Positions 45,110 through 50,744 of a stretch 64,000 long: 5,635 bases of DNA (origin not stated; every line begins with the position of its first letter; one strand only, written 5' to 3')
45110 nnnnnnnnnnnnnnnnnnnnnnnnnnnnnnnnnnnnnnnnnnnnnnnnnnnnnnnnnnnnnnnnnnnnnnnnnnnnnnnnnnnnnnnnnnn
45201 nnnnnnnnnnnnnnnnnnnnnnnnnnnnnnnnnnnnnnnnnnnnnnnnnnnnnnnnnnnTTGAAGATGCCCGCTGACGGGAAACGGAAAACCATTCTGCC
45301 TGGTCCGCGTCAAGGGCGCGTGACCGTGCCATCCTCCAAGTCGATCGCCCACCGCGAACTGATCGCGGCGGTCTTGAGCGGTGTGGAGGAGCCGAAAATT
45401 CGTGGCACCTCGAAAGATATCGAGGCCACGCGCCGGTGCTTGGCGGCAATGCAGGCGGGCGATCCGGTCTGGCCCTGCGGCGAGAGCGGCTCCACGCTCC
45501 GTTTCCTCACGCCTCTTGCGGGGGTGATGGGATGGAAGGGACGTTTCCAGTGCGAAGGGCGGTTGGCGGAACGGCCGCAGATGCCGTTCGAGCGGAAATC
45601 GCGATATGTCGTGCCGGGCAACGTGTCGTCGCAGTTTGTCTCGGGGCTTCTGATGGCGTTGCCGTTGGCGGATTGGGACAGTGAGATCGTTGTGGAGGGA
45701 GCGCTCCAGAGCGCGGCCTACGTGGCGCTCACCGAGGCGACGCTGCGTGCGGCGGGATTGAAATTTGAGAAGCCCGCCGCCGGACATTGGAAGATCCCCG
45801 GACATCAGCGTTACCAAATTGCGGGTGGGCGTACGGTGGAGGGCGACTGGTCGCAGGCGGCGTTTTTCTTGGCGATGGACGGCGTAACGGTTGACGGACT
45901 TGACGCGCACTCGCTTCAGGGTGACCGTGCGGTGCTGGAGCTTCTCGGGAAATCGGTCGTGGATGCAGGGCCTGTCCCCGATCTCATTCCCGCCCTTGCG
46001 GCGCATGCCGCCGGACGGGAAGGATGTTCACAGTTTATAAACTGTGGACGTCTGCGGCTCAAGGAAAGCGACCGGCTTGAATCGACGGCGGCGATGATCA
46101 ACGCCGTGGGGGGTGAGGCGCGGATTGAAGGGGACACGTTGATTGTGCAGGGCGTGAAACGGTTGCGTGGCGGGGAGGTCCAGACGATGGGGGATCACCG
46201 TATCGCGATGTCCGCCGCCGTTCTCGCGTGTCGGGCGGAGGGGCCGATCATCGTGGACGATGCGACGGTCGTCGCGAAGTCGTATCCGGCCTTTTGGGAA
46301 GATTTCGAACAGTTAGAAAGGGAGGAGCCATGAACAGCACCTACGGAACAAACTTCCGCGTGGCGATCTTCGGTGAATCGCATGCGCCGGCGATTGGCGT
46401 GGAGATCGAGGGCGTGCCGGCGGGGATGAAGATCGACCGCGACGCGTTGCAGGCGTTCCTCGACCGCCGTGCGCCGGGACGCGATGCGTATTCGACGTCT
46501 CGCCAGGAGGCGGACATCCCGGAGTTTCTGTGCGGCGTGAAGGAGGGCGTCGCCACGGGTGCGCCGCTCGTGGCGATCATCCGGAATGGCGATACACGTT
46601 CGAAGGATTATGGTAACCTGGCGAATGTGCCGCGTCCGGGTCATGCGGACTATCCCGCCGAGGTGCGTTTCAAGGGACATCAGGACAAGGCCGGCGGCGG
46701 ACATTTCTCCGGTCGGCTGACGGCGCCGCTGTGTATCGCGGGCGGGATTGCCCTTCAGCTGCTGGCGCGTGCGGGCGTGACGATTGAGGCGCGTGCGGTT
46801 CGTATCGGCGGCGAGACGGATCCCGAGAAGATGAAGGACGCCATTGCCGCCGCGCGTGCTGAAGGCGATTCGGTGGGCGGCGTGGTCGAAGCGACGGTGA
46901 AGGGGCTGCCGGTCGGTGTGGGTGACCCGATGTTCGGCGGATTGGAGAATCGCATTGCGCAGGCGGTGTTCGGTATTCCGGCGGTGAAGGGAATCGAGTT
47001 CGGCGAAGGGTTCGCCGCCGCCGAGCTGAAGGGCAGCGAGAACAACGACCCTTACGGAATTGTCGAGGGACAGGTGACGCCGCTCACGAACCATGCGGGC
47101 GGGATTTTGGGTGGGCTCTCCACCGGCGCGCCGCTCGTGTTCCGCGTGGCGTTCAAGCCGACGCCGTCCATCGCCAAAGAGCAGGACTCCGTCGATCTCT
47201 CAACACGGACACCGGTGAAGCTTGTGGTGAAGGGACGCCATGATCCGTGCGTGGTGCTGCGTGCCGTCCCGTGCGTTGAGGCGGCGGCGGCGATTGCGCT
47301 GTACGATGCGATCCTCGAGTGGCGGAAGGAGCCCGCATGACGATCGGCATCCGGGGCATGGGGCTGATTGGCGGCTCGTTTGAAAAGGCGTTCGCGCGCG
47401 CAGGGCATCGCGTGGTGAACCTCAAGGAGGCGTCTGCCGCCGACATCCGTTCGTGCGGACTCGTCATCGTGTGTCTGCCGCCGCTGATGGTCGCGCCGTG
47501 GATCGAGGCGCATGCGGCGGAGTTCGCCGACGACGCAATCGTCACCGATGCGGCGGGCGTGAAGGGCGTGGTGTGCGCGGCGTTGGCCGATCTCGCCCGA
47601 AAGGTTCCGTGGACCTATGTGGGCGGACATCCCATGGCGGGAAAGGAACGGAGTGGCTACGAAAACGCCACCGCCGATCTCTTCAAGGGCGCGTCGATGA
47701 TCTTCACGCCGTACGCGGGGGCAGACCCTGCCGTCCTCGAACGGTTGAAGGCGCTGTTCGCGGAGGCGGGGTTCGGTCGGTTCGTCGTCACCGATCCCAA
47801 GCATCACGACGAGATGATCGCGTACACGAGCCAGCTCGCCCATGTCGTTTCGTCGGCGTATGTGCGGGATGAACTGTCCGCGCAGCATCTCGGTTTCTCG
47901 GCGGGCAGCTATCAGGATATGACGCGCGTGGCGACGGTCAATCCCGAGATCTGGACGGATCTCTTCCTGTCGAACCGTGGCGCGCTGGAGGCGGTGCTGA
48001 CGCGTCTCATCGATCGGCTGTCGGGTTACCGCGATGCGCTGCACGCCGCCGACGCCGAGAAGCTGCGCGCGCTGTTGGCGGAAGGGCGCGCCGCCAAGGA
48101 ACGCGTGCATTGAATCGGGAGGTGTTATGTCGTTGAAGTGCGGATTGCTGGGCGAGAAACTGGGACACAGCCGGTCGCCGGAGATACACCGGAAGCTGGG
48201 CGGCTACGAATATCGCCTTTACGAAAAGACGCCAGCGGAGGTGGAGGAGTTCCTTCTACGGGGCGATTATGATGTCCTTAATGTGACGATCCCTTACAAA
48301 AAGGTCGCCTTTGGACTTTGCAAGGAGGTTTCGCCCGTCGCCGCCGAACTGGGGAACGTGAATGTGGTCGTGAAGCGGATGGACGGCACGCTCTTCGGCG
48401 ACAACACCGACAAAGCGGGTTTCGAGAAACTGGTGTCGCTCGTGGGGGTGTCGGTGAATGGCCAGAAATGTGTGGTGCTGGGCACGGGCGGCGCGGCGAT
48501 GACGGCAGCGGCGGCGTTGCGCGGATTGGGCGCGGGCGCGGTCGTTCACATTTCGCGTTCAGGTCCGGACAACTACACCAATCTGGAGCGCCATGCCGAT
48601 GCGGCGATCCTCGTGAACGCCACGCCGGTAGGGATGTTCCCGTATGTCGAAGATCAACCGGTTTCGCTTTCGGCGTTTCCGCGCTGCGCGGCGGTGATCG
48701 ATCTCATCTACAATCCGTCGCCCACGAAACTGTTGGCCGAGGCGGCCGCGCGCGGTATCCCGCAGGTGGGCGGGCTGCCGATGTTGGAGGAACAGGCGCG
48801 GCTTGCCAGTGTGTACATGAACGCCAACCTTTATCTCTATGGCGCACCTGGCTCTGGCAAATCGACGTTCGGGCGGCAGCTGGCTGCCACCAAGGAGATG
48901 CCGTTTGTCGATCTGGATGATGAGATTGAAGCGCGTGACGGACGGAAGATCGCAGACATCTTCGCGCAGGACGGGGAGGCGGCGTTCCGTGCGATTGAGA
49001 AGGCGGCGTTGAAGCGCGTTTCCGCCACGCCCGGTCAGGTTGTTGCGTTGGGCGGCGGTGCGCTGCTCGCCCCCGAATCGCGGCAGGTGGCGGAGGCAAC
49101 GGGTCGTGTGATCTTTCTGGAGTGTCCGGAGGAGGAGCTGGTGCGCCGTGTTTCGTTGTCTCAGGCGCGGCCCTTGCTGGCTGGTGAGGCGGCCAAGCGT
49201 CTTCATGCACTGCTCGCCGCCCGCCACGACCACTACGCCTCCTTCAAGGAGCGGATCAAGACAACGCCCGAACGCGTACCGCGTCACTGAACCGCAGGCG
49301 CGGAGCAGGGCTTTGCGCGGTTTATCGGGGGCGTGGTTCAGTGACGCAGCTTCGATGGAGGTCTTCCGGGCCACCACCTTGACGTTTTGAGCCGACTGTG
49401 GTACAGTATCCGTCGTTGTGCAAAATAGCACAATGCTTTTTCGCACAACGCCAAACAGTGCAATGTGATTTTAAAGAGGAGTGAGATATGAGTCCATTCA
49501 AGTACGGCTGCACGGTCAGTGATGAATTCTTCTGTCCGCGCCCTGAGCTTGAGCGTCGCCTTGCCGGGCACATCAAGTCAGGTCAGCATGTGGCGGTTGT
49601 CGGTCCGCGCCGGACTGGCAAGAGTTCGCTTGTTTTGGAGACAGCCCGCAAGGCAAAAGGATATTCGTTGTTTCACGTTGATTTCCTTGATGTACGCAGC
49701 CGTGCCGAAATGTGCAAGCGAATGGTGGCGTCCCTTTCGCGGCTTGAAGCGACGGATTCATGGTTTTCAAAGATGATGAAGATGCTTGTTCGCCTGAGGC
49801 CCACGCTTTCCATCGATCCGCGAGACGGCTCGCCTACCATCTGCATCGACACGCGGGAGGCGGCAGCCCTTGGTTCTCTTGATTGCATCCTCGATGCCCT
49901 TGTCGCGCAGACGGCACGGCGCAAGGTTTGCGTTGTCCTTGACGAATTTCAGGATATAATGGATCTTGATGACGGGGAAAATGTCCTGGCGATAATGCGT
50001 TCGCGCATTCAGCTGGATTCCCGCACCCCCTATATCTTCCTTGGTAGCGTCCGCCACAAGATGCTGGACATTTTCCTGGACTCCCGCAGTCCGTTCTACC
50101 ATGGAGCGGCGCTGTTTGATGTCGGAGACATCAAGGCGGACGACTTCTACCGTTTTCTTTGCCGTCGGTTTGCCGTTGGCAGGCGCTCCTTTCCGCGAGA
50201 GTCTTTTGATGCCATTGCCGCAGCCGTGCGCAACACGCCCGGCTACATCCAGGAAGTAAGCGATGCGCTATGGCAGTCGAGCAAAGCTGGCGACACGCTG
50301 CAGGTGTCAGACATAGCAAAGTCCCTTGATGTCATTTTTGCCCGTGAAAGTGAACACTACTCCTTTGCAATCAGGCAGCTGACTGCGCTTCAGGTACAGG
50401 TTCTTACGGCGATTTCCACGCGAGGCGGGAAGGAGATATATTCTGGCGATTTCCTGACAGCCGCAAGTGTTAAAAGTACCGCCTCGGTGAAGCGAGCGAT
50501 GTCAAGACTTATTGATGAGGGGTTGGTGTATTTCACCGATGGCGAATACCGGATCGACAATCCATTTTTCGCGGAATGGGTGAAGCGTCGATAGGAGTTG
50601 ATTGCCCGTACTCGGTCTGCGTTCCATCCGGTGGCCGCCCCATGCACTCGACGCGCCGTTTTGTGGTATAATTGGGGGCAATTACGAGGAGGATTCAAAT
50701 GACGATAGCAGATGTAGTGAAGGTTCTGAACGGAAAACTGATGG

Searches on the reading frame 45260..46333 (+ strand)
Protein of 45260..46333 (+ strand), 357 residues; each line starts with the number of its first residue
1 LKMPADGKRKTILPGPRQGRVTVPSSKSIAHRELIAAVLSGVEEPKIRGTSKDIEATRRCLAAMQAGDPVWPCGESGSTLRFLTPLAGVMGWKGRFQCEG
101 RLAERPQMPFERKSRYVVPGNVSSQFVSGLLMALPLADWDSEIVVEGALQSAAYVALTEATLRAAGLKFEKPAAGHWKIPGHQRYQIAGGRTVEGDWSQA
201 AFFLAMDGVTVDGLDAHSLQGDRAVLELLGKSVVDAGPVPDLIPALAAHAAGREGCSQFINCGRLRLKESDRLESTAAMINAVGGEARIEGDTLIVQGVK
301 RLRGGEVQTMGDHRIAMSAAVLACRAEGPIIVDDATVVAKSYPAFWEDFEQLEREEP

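Call 6: search_protein_families(library=pfam, proteins=[window:45260-46333:+])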
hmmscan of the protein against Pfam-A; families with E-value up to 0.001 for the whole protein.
window:45260-46333:+ (357 aa): 1 family
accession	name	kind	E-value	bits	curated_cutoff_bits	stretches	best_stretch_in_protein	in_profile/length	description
PF00275.25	EPSP_synthase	-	7.1e-53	180.3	22.8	3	235-348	302-416/417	EPSP synthase (3-phosphoshikimate 1-carboxyvinyltransferase)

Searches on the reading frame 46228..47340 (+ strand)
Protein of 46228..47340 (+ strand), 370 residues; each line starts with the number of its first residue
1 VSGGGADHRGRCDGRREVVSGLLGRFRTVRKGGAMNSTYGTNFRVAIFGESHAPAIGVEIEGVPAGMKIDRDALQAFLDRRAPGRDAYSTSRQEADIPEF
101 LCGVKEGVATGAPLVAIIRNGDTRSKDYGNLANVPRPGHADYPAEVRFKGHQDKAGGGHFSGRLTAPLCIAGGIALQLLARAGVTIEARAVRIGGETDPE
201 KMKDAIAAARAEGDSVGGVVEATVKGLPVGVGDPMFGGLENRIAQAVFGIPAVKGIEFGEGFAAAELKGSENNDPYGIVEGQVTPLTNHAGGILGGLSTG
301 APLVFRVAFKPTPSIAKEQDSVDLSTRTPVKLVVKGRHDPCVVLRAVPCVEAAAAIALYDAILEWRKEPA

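Call 6: search_protein_families(library=pfam, proteins=[window:46228-47340:+])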
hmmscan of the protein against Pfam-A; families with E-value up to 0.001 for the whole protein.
window:46228-47340:+ (370 aa): 1 family
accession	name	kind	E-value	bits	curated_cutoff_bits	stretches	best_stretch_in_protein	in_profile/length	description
PF01264.26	Chorismate_synt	-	1.1e-115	386.3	27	1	43-363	1-327/327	Chorismate synthase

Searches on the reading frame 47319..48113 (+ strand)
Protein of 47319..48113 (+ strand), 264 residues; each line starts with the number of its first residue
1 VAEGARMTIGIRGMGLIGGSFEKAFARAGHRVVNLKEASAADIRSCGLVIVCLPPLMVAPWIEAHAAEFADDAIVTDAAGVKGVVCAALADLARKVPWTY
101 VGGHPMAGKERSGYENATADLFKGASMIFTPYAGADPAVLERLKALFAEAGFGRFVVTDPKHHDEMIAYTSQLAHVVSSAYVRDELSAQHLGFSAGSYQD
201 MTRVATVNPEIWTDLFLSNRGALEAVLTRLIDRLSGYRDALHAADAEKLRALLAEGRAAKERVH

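Call 6: search_protein_families(library=pfam, proteins=[window:47319-48113:+])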
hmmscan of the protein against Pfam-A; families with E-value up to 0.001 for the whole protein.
window:47319-48113:+ (264 aa): 2 families
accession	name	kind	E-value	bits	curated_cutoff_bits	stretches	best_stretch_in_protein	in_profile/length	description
PF02153.23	PDH_N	-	1e-21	77.5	26.5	1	36-151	36-149/154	Prephenate dehydrogenase, nucleotide-binding domain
PF20463.3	PDH_C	-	5.7e-17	62.4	22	1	159-254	1-101/102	Prephenate dehydrogenase, dimerization domain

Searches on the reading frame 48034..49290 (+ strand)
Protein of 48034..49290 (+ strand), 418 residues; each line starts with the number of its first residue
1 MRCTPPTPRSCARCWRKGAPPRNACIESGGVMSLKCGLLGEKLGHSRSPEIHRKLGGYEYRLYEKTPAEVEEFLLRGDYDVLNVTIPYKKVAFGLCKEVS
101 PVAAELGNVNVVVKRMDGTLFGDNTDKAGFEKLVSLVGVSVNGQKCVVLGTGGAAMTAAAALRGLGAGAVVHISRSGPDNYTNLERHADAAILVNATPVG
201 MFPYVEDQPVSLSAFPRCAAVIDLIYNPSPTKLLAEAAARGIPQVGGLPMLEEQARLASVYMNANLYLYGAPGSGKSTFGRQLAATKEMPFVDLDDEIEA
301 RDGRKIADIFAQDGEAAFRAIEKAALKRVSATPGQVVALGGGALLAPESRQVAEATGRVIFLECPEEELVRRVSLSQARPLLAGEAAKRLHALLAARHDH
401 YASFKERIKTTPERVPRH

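Call 6: search_protein_families(library=pfam, proteins=[window:48034-49290:+])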
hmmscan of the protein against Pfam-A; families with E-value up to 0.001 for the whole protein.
window:48034-49290:+ (418 aa): 6 families
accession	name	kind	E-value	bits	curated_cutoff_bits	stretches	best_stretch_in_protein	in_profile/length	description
PF01202.28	SKI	-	2e-41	142.2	22.1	1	272-415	1-146/159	Shikimate kinase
PF08501.16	Shikimate_dh_N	-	2.2e-09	37.9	27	1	38-112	1-83/83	Shikimate dehydrogenase substrate binding domain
PF13671.12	AAA_33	-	3.2e-06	27.9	27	1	267-373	3-115/143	AAA domain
PF13238.12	AAA_18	-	8.5e-06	26.7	29.4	1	268-375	3-110/128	AAA domain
PF13479.12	AAA_24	-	0.00077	19.8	27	0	263-310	2-46/195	AAA domain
PF13207.12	AAA_17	-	0.00085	20.1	27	0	269-377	1-123/136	AAA domain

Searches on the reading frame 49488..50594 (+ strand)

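Call 6: search_protein_families(library=pfam, proteins=[window:49488-50594:+])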
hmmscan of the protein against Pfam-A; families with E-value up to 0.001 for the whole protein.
window:49488-50594:+ (368 aa): 5 families
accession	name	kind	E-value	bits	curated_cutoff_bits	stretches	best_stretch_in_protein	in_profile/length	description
PF13481.12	AAA_25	-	7.6e-06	26.1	27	1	8-161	9-159/195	AAA domain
PF13173.12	AAA_14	-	8.6e-06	26.2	27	0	34-73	4-44/129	AAA domain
PF13401.12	AAA_22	-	2.2e-05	25.2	27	1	31-185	4-121/130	AAA domain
PF01637.24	ATPase_2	-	7.7e-05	23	33.2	1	35-187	23-155/225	ATPase domain predominantly from Archaea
PF13191.12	AAA_16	-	0.00067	20.6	32.6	0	28-160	18-144/167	AAA ATPase domain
